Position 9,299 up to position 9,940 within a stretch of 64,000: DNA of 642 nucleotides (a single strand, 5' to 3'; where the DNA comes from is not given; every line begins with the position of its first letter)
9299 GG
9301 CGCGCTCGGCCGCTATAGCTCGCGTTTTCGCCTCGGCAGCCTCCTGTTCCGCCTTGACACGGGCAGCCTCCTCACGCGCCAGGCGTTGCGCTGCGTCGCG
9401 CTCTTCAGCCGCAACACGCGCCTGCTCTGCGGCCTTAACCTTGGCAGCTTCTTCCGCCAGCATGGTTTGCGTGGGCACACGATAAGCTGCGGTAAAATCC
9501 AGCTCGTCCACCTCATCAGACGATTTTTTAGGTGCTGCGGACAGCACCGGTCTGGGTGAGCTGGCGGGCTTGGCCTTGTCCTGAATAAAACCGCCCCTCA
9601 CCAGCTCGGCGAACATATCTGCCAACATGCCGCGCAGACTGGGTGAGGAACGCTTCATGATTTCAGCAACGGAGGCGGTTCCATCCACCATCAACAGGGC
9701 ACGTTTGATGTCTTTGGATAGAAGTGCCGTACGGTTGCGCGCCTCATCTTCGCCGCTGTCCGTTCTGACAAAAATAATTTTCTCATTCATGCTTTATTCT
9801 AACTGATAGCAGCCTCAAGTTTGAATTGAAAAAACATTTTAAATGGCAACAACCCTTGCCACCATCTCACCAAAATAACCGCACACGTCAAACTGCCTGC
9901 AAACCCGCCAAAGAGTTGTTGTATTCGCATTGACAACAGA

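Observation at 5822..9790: Class III nucleotide cyclase fused through one TM helix to a complete AsmA-like envelope protein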

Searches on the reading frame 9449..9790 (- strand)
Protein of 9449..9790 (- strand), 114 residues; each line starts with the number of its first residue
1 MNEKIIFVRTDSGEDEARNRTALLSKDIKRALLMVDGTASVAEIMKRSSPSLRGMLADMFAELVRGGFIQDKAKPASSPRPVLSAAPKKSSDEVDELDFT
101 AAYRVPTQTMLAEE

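Call 13: search_protein_families(library=pfam, proteins=[window:9449-9790:-], max_evalue=10)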
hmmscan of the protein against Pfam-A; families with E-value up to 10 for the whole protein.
seq(114 aa): 0 families

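Call 31: predict_structure(alignment_id=A2)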
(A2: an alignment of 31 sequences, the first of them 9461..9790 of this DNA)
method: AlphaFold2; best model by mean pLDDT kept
length: 110 residues; sequences in the alignment: 31
mean_pLDDT: 74.6   pTM: 0.56
mean pLDDT of the five models: 74.6, 64.3, 64.1, 55.5, 54.9
residues with pLDDT >= 90: 20; 70-90: 52; 50-70: 19; < 50: 19
segments of 3 or more residues with pLDDT < 50: 77-88, 92-94
pLDDT, mean of each block of 10 residues (from residue 1): 82 89 86 89 87 87 90 62 44 51 53
secondary structure, 60 per line:
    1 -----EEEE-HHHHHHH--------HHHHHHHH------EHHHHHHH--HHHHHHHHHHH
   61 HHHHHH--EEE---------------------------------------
elements in order: E6-9 H11-17 H26-33 H41-47 H50-66 E69-71

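Call 40: fold_search(model_id=the predicted structure, library=pdb)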
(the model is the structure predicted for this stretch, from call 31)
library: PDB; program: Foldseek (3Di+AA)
matches with E <= 10: 48; with E <= 0.001: 0
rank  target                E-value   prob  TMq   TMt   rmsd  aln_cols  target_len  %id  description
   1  8adl_S                2.3e-01  0.96  0.47  0.15   2.9        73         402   14  Cryo-EM structure of the SEA complex (released 2022-11-02)
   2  7t3b_B                3.6e-01  0.90  0.47  0.16   5.9        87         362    9  GATOR1-RAG-RAGULATOR - GAP Complex (released 2022-04-06)
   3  9o5d_D                3.6e-01  0.77  0.42  0.15   5.9        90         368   11  The KICSTOR-GATOR1-SAMTOR complex (released 2026-01-21)
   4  9h4q_T                5.3e-01  0.85  0.46  0.14   3.0        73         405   14  Cryo-EM structure of the SEAC wing - EGOC (released 2025-11-05)
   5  2yu3_MODEL_1_A        1.8e+00  0.25  0.45  0.50   7.7        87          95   16  Solution structure of the domain swapped WingedHelix in DNA-directed RNA polymerase III 39 kDa polypeptide (released 2007-10-09)
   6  8t19_A                2.8e+00  0.33  0.35  0.43   2.3        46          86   13  RiPP precursor peptide recognition element (RRE) domain of Ocin-ThiF-like partner protein, PbtF, bound to an 8 residue (released 2024-06-12)
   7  9v0j_B                3.2e+00  0.33  0.46  0.14   3.3        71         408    8  Cryo-EM structure of GATOR1-KICSTOR complex (released 2025-11-12)
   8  9o5d_C                3.6e+00  0.35  0.48  0.13   3.1        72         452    8  The KICSTOR-GATOR1-SAMTOR complex (released 2026-01-21)
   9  6nbq_M                4.1e+00  0.04  0.23  0.22  11.5        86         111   13  T.elongatus NDH (data-set 1) (released 2019-02-27)
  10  9b1d_I                4.4e+00  0.04  0.19  0.05  10.6        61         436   16  Cryo-EM structure of native SWR1 bound to DNA (composite structure) (released 2024-10-09)
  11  8qyv_T                4.7e+00  0.03  0.18  0.05  10.6        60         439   17  SWR1-hexasome complex (released 2024-10-02)
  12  4bs9                  5.0e+00  0.14  0.37  0.07   4.7        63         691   21  Structure of the heterocyclase TruD (released 2013-11-06)
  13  6lvh                  6.0e+00  0.09  0.37  0.16   5.3        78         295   10  Crystal structure of methionine aminopeptidase from Pyrococcus furiosus (released 2021-02-03)
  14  4i7h_B                6.0e+00  0.08  0.33  0.26   9.8        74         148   11  Structural basis for peroxide sensing and gene regulation by PerR from Streptococcus pyogenes (released 2013-05-08)
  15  5dnk_A                6.4e+00  0.14  0.42  0.11   5.0       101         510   12  The structure of PKMT1 from Rickettsia prowazekii in complex with AdoHcy (released 2016-08-10)
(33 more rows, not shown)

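Call 44: find_homologous_proteins(query=window:9461-9790:-, max_evalue=0.001)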
Query window:9461-9790:- (110 aa): 7 proteins with E <= 0.001 among 10 candidates.
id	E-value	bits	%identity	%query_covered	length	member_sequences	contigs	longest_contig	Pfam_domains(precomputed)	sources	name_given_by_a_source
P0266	6.3e-44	166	79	100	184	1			-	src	-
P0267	1.6e-26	111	57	100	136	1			-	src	-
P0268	7.9e-26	108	54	97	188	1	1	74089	-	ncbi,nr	ncbi:MAG TPA: hypothetical protein VMW07_06405, partial [Gallionella sp.]|nr:hypothetical protein [G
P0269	1.6e-24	104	82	61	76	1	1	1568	-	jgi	jgi:hypothetical protein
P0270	2.2e-22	97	53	100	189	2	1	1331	-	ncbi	ncbi:MAG: adenylyl cyclase class-3/4/guanylyl cyclase, partial [uncultured bacterium]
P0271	1.2e-20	92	50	97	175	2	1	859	-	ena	-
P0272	1.1e-19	89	67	65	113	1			-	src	-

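Call 74: search_solved_structures(query=A8, max_evalue=10, show_alignments=2)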
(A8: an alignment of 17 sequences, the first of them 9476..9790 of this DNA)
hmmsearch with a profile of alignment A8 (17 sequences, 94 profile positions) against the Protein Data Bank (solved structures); distinct sequences matched with E-value up to 10: 5.
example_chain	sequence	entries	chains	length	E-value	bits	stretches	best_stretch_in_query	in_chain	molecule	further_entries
1yyv_A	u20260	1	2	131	0.23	14.8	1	32-71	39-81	putative transcriptional regulator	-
6z1p_As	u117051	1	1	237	0.52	13.7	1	26-75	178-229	50S ribosomal protein L17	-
7udj_H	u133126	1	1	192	0.67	13.3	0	3-30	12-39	De novo designed helical repeat protein RPB_PEW3_R4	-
4glw_A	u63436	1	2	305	1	12.7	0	44-73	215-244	DNA ligase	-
2zcw_A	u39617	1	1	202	1.2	12.5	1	38-71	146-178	Transcriptional regulator, FNR/CRP family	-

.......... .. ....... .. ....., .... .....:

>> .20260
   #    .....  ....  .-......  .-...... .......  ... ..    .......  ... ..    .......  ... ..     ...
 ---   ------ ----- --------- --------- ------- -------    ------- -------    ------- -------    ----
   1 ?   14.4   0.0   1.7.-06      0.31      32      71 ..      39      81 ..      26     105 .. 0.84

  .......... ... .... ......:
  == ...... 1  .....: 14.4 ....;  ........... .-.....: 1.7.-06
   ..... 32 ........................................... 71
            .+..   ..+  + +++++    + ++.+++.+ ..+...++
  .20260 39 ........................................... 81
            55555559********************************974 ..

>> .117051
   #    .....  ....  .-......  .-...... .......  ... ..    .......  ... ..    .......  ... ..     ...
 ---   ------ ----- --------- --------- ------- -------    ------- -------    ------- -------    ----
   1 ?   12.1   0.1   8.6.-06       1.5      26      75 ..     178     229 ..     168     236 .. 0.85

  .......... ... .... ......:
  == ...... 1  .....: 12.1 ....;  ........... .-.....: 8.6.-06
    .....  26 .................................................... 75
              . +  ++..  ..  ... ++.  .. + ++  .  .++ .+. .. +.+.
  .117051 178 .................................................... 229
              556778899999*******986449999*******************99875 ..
